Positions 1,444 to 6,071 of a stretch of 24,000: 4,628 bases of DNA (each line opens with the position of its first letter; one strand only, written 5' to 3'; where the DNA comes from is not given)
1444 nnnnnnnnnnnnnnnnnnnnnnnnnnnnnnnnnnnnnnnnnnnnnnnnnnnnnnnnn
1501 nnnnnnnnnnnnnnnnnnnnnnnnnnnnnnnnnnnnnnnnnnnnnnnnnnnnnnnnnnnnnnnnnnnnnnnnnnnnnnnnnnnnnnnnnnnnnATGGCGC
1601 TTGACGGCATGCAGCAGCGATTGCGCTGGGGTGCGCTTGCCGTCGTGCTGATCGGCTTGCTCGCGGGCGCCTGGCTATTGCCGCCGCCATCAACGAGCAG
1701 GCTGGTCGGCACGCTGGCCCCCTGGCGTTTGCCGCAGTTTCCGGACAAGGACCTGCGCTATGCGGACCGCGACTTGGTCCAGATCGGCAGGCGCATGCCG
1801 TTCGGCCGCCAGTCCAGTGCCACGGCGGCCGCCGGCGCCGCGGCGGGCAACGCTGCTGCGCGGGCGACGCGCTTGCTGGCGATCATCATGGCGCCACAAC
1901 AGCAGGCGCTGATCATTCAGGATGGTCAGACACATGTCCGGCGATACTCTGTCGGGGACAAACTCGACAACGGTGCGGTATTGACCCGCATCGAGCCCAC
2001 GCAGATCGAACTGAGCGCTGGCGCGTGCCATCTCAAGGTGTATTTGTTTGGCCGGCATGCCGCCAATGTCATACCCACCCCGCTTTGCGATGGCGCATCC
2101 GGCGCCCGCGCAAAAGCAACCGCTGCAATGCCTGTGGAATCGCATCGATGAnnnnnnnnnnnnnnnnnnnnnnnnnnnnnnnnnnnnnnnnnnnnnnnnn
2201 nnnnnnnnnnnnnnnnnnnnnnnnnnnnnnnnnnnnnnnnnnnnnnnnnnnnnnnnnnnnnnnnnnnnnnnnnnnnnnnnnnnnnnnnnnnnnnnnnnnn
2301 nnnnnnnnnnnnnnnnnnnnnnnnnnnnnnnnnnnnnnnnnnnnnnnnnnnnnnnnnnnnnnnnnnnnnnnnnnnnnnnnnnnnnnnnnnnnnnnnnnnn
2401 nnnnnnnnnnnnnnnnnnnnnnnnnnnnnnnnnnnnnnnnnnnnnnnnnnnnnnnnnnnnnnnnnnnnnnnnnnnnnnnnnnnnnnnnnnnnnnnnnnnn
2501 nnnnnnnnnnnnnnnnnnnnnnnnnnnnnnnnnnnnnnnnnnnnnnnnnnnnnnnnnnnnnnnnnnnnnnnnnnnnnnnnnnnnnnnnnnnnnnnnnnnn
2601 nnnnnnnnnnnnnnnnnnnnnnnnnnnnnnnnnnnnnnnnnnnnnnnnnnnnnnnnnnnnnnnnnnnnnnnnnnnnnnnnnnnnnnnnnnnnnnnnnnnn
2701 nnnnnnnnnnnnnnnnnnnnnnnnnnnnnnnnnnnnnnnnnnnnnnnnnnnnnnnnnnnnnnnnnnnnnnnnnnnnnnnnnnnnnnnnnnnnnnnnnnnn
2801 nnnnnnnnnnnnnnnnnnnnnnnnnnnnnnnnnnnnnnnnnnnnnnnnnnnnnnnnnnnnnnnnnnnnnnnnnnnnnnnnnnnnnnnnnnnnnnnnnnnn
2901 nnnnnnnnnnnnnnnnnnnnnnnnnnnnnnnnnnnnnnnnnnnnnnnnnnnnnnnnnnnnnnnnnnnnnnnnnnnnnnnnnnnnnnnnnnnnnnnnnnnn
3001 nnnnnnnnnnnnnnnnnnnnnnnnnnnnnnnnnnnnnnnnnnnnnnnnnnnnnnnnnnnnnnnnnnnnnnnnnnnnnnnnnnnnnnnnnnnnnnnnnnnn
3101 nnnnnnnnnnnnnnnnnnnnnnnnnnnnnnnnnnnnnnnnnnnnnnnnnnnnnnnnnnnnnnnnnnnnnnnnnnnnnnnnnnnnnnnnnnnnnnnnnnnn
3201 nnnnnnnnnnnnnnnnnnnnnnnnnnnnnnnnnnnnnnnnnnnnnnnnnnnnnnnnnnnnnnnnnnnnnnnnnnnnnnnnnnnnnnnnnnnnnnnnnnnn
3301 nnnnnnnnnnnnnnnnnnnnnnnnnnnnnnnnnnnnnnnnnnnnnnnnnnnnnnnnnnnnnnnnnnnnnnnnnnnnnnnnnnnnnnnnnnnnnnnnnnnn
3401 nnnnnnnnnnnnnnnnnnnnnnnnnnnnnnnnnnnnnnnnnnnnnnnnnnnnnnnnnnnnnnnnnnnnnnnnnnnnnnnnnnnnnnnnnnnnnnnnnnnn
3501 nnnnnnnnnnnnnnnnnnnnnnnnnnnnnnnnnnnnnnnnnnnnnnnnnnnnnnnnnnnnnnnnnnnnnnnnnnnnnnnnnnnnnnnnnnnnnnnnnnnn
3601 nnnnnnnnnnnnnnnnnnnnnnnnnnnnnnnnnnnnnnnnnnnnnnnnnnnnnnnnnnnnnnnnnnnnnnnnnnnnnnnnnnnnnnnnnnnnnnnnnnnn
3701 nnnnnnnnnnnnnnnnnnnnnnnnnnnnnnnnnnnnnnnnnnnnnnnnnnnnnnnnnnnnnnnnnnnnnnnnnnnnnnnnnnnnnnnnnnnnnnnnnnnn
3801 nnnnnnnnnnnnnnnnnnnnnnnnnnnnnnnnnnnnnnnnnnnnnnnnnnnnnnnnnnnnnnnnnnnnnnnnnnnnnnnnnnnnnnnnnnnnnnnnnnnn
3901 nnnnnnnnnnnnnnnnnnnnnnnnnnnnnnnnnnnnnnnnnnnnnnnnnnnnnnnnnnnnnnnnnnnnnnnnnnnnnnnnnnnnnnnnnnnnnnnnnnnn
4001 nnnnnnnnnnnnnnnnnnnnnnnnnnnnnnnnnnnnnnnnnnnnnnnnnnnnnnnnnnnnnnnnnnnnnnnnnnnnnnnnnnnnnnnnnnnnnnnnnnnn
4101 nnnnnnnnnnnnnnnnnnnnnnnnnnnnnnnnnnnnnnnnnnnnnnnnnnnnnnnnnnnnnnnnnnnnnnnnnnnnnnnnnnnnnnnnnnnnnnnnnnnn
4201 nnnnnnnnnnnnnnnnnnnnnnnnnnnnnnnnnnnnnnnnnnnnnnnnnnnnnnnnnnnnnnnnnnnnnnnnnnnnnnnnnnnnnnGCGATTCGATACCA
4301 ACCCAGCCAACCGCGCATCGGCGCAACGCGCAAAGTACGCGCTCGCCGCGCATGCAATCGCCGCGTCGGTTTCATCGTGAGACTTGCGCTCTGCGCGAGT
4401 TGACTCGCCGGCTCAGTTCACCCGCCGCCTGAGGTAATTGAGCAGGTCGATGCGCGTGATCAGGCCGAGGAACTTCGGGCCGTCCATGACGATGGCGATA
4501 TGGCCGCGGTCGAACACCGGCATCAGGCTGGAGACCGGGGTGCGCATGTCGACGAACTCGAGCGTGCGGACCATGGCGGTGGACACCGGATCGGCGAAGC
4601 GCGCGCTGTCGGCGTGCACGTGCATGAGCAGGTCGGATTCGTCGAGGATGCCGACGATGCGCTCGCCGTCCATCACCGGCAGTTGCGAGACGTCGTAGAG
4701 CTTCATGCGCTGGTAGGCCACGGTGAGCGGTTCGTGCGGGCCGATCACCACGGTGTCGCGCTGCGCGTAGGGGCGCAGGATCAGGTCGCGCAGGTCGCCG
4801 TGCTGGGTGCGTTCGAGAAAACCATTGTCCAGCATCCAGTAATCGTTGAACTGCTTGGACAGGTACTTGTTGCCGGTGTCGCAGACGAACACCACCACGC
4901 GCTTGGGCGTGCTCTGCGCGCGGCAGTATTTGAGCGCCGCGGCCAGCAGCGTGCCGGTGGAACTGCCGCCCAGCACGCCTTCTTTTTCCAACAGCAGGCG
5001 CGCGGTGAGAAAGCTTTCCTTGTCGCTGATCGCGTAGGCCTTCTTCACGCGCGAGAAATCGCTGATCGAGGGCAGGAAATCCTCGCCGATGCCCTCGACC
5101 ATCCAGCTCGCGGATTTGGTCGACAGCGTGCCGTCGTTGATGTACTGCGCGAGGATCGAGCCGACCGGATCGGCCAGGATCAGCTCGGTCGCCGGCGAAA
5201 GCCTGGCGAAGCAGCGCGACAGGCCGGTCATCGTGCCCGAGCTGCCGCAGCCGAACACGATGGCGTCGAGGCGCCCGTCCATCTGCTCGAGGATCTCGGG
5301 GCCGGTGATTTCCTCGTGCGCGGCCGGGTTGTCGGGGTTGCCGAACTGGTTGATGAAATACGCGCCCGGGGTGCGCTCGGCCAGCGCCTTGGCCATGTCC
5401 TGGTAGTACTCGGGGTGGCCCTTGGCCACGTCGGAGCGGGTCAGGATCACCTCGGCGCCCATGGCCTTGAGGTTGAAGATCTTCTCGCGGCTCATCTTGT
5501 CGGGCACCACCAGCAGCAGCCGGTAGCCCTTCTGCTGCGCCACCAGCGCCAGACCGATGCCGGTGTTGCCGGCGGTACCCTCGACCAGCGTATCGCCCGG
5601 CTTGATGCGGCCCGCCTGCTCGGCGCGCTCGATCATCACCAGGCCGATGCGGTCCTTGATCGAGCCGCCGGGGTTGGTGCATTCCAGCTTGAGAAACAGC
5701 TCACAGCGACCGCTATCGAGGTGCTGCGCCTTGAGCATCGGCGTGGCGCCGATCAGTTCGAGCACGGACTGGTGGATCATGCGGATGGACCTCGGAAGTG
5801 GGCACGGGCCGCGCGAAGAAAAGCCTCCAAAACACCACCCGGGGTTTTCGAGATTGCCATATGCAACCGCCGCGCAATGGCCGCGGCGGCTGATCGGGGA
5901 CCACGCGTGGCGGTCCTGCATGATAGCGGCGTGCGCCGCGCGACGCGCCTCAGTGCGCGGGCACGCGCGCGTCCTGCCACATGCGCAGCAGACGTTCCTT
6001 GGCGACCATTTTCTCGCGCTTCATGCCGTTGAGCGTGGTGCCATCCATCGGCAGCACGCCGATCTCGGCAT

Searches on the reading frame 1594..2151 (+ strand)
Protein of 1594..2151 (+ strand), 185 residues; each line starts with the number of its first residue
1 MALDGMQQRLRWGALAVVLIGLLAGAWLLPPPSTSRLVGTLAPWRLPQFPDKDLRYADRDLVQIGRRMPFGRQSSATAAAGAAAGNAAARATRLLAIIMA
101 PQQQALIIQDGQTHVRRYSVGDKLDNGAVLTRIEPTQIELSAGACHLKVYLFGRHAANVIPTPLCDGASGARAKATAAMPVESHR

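Call 4: search_protein_families(library=pfam, proteins=[window:1594-2151:+], max_evalue=0.01)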
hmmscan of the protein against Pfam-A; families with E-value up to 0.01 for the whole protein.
window:1594-2151:+ (185 aa): 2 families
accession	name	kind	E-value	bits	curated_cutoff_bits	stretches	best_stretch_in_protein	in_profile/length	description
PF11356.14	T2SSC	-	0.0001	22.6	27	1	60-142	45-132/141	Type II secretion system protein C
PF23893.1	Y4YQ_C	-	0.00026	21.2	27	1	115-148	19-52/53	Uncharacterised protein Y4YQ C-terminal domain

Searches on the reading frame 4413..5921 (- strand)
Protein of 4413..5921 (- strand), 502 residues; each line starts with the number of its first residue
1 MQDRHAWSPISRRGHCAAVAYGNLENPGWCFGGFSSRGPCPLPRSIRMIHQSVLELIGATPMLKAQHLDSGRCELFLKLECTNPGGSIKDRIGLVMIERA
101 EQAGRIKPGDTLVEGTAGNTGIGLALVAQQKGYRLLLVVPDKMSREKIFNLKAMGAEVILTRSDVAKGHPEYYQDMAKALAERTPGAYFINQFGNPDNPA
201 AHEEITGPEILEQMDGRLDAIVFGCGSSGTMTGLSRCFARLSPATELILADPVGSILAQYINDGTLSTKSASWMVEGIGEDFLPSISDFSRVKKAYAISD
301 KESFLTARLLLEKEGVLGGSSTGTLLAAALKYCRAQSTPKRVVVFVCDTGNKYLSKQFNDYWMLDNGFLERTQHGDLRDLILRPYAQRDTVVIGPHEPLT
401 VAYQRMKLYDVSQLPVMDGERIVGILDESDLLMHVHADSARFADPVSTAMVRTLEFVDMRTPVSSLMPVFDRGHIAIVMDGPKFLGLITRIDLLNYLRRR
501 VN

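Call 4: search_protein_families(library=pfam, proteins=[window:4413-5921:-], max_evalue=0.01)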
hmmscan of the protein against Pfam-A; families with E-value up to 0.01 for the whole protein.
window:4413-5921:- (502 aa): 2 families
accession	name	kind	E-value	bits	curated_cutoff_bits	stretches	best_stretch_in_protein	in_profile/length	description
PF00291.31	PALP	-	1.1e-69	235.4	35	1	54-348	2-295/295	Pyridoxal-phosphate dependent enzyme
PF00571.33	CBS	-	7.4e-14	52.3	24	2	386-435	5-55/57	CBS domain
